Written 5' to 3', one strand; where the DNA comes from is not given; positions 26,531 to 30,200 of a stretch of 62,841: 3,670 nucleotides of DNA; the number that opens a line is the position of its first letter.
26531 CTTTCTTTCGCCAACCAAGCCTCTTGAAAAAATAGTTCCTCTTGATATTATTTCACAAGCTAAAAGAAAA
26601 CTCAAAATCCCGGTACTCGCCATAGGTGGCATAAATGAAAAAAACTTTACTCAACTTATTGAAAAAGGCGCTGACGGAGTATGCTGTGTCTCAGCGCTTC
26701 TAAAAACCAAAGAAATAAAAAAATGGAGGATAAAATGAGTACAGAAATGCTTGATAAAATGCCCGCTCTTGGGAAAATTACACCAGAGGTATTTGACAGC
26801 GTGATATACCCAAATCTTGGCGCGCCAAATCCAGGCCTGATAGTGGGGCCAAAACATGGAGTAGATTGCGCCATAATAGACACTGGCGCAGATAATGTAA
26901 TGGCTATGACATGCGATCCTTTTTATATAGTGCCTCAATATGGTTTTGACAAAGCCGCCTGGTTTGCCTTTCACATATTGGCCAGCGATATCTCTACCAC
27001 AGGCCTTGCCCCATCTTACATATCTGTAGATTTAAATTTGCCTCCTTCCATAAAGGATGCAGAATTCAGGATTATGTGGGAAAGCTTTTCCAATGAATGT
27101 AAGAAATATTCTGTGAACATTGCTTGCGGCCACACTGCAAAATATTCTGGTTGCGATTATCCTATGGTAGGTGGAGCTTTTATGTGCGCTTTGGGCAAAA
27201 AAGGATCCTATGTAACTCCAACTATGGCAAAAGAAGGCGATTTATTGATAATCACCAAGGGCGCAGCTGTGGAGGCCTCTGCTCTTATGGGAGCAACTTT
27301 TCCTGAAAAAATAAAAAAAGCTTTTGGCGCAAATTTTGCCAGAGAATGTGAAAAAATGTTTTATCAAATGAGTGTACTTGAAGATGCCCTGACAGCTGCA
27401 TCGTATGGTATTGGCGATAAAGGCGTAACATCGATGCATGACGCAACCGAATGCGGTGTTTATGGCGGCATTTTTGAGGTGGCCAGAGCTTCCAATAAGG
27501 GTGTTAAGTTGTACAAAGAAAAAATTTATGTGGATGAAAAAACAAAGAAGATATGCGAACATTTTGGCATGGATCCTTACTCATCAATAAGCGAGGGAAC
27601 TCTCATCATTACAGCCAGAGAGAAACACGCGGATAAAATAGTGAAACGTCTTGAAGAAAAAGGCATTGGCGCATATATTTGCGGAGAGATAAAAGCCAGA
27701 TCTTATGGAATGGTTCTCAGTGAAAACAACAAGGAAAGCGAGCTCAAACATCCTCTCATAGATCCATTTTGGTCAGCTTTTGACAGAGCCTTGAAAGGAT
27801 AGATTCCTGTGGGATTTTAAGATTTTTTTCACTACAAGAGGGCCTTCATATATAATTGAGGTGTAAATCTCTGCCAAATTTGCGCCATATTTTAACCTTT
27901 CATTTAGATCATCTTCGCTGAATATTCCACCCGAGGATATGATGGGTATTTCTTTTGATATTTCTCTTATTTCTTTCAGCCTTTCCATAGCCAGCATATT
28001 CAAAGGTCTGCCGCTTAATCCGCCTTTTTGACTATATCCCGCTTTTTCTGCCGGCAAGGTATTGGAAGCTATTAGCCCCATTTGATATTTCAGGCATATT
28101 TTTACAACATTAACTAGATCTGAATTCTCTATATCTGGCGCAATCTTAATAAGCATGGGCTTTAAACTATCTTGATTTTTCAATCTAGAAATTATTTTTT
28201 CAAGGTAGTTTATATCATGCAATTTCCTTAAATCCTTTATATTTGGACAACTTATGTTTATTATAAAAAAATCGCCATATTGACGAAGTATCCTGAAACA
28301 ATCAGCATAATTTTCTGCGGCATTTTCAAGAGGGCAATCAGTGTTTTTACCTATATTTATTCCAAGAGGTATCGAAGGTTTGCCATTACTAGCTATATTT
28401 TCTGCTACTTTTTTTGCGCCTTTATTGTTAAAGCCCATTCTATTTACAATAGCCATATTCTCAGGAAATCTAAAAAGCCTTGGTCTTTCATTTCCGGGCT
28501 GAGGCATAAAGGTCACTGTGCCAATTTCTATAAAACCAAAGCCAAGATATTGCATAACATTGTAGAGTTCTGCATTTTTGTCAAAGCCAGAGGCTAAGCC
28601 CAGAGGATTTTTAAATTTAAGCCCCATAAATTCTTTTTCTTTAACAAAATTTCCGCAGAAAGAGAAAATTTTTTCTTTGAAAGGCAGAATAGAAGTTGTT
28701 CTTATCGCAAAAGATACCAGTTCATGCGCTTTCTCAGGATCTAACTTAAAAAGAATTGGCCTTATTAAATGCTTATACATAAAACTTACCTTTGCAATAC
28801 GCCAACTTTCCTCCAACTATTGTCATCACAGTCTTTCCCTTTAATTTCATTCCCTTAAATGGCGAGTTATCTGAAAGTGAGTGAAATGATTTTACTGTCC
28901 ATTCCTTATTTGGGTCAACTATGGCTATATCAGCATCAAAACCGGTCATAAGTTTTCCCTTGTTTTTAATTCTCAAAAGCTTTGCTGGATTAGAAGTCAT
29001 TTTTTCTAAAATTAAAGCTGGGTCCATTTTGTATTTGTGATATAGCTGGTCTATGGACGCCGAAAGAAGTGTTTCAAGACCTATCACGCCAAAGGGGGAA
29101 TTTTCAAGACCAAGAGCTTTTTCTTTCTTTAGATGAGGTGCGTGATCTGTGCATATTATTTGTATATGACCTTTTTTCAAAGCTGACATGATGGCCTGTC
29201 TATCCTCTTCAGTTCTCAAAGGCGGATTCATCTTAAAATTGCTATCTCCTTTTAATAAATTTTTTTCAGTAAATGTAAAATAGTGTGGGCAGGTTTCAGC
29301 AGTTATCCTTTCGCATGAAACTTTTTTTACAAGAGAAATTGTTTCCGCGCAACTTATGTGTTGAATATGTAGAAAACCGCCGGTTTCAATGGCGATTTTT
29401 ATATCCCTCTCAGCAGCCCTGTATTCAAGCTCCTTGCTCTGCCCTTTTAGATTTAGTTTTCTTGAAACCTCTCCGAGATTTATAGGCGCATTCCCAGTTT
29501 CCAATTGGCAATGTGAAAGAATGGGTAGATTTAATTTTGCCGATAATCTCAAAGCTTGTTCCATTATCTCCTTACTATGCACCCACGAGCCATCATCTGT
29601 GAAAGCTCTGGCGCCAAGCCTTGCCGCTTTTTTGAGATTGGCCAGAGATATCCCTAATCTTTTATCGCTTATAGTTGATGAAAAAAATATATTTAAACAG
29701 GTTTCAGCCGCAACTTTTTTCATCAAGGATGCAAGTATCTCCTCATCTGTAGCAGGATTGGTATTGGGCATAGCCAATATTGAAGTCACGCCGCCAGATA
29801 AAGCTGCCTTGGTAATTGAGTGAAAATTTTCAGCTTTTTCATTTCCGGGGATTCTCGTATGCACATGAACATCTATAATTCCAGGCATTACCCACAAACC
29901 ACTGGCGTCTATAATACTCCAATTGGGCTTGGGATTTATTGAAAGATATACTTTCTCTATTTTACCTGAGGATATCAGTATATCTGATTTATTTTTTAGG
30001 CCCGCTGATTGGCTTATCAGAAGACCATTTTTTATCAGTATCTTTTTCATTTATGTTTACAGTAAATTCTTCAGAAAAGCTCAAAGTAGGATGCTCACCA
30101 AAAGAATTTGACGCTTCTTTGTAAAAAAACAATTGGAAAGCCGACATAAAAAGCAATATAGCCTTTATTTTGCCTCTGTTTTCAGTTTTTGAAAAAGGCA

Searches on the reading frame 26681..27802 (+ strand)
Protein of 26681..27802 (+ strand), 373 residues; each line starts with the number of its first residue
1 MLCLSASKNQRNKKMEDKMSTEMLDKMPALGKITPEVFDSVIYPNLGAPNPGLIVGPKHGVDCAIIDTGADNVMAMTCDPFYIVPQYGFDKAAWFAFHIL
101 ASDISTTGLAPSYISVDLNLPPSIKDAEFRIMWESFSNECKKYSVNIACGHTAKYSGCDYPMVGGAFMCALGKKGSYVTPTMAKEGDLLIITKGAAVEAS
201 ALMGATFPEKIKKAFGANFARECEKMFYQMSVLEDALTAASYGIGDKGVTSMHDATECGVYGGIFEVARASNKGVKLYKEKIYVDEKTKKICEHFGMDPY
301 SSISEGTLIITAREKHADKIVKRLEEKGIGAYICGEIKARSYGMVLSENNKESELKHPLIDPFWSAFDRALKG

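Call 10: search_protein_families(library=pfam, proteins=[window:26681-27802:+])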
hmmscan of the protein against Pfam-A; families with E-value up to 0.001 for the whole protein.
window:26681-27802:+ (373 aa): 2 families
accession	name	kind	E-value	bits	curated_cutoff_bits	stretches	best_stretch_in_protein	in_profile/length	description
PF02769.27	AIRS_C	-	7.5e-17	62.4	23.1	1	184-341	1-149/156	AIR synthase related protein, C-terminal domain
PF00586.29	AIRS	-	4.6e-10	40.4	24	1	61-167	2-108/112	AIR synthase related protein, N-terminal domain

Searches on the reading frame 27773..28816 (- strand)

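Call 10: search_protein_families(library=pfam, proteins=[window:27773-28816:-])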
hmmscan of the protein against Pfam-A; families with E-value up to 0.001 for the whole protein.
window:27773-28816:- (347 aa): 1 family
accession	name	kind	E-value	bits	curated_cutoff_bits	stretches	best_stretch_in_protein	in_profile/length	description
PF01180.27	DHO_dh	-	2.5e-65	221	27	1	61-334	4-285/291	Dihydroorotate dehydrogenase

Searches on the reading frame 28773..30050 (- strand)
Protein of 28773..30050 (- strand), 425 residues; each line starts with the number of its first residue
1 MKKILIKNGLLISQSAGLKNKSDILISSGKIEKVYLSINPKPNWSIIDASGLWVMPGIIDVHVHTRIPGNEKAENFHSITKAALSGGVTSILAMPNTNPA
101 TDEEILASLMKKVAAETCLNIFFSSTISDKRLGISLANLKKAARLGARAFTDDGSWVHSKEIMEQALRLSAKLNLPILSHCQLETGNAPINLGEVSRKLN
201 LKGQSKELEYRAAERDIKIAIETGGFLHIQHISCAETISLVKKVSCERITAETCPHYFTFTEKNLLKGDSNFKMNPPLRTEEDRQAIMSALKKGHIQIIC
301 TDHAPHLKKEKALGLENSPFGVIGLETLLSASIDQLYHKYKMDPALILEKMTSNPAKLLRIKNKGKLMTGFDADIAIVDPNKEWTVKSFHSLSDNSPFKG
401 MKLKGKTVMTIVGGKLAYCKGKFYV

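Call 10: search_protein_families(library=pfam, proteins=[window:28773-30050:-])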
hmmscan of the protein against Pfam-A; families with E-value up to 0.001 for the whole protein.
window:28773-30050:- (425 aa): 2 families
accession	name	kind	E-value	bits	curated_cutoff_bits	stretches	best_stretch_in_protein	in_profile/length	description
PF01979.26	Amidohydro_1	-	2.1e-34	119.7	25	1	53-416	1-344/345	Amidohydrolase family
PF07969.17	Amidohydro_3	-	8e-10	39.2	29.7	1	347-418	412-472/472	Amidohydrolase family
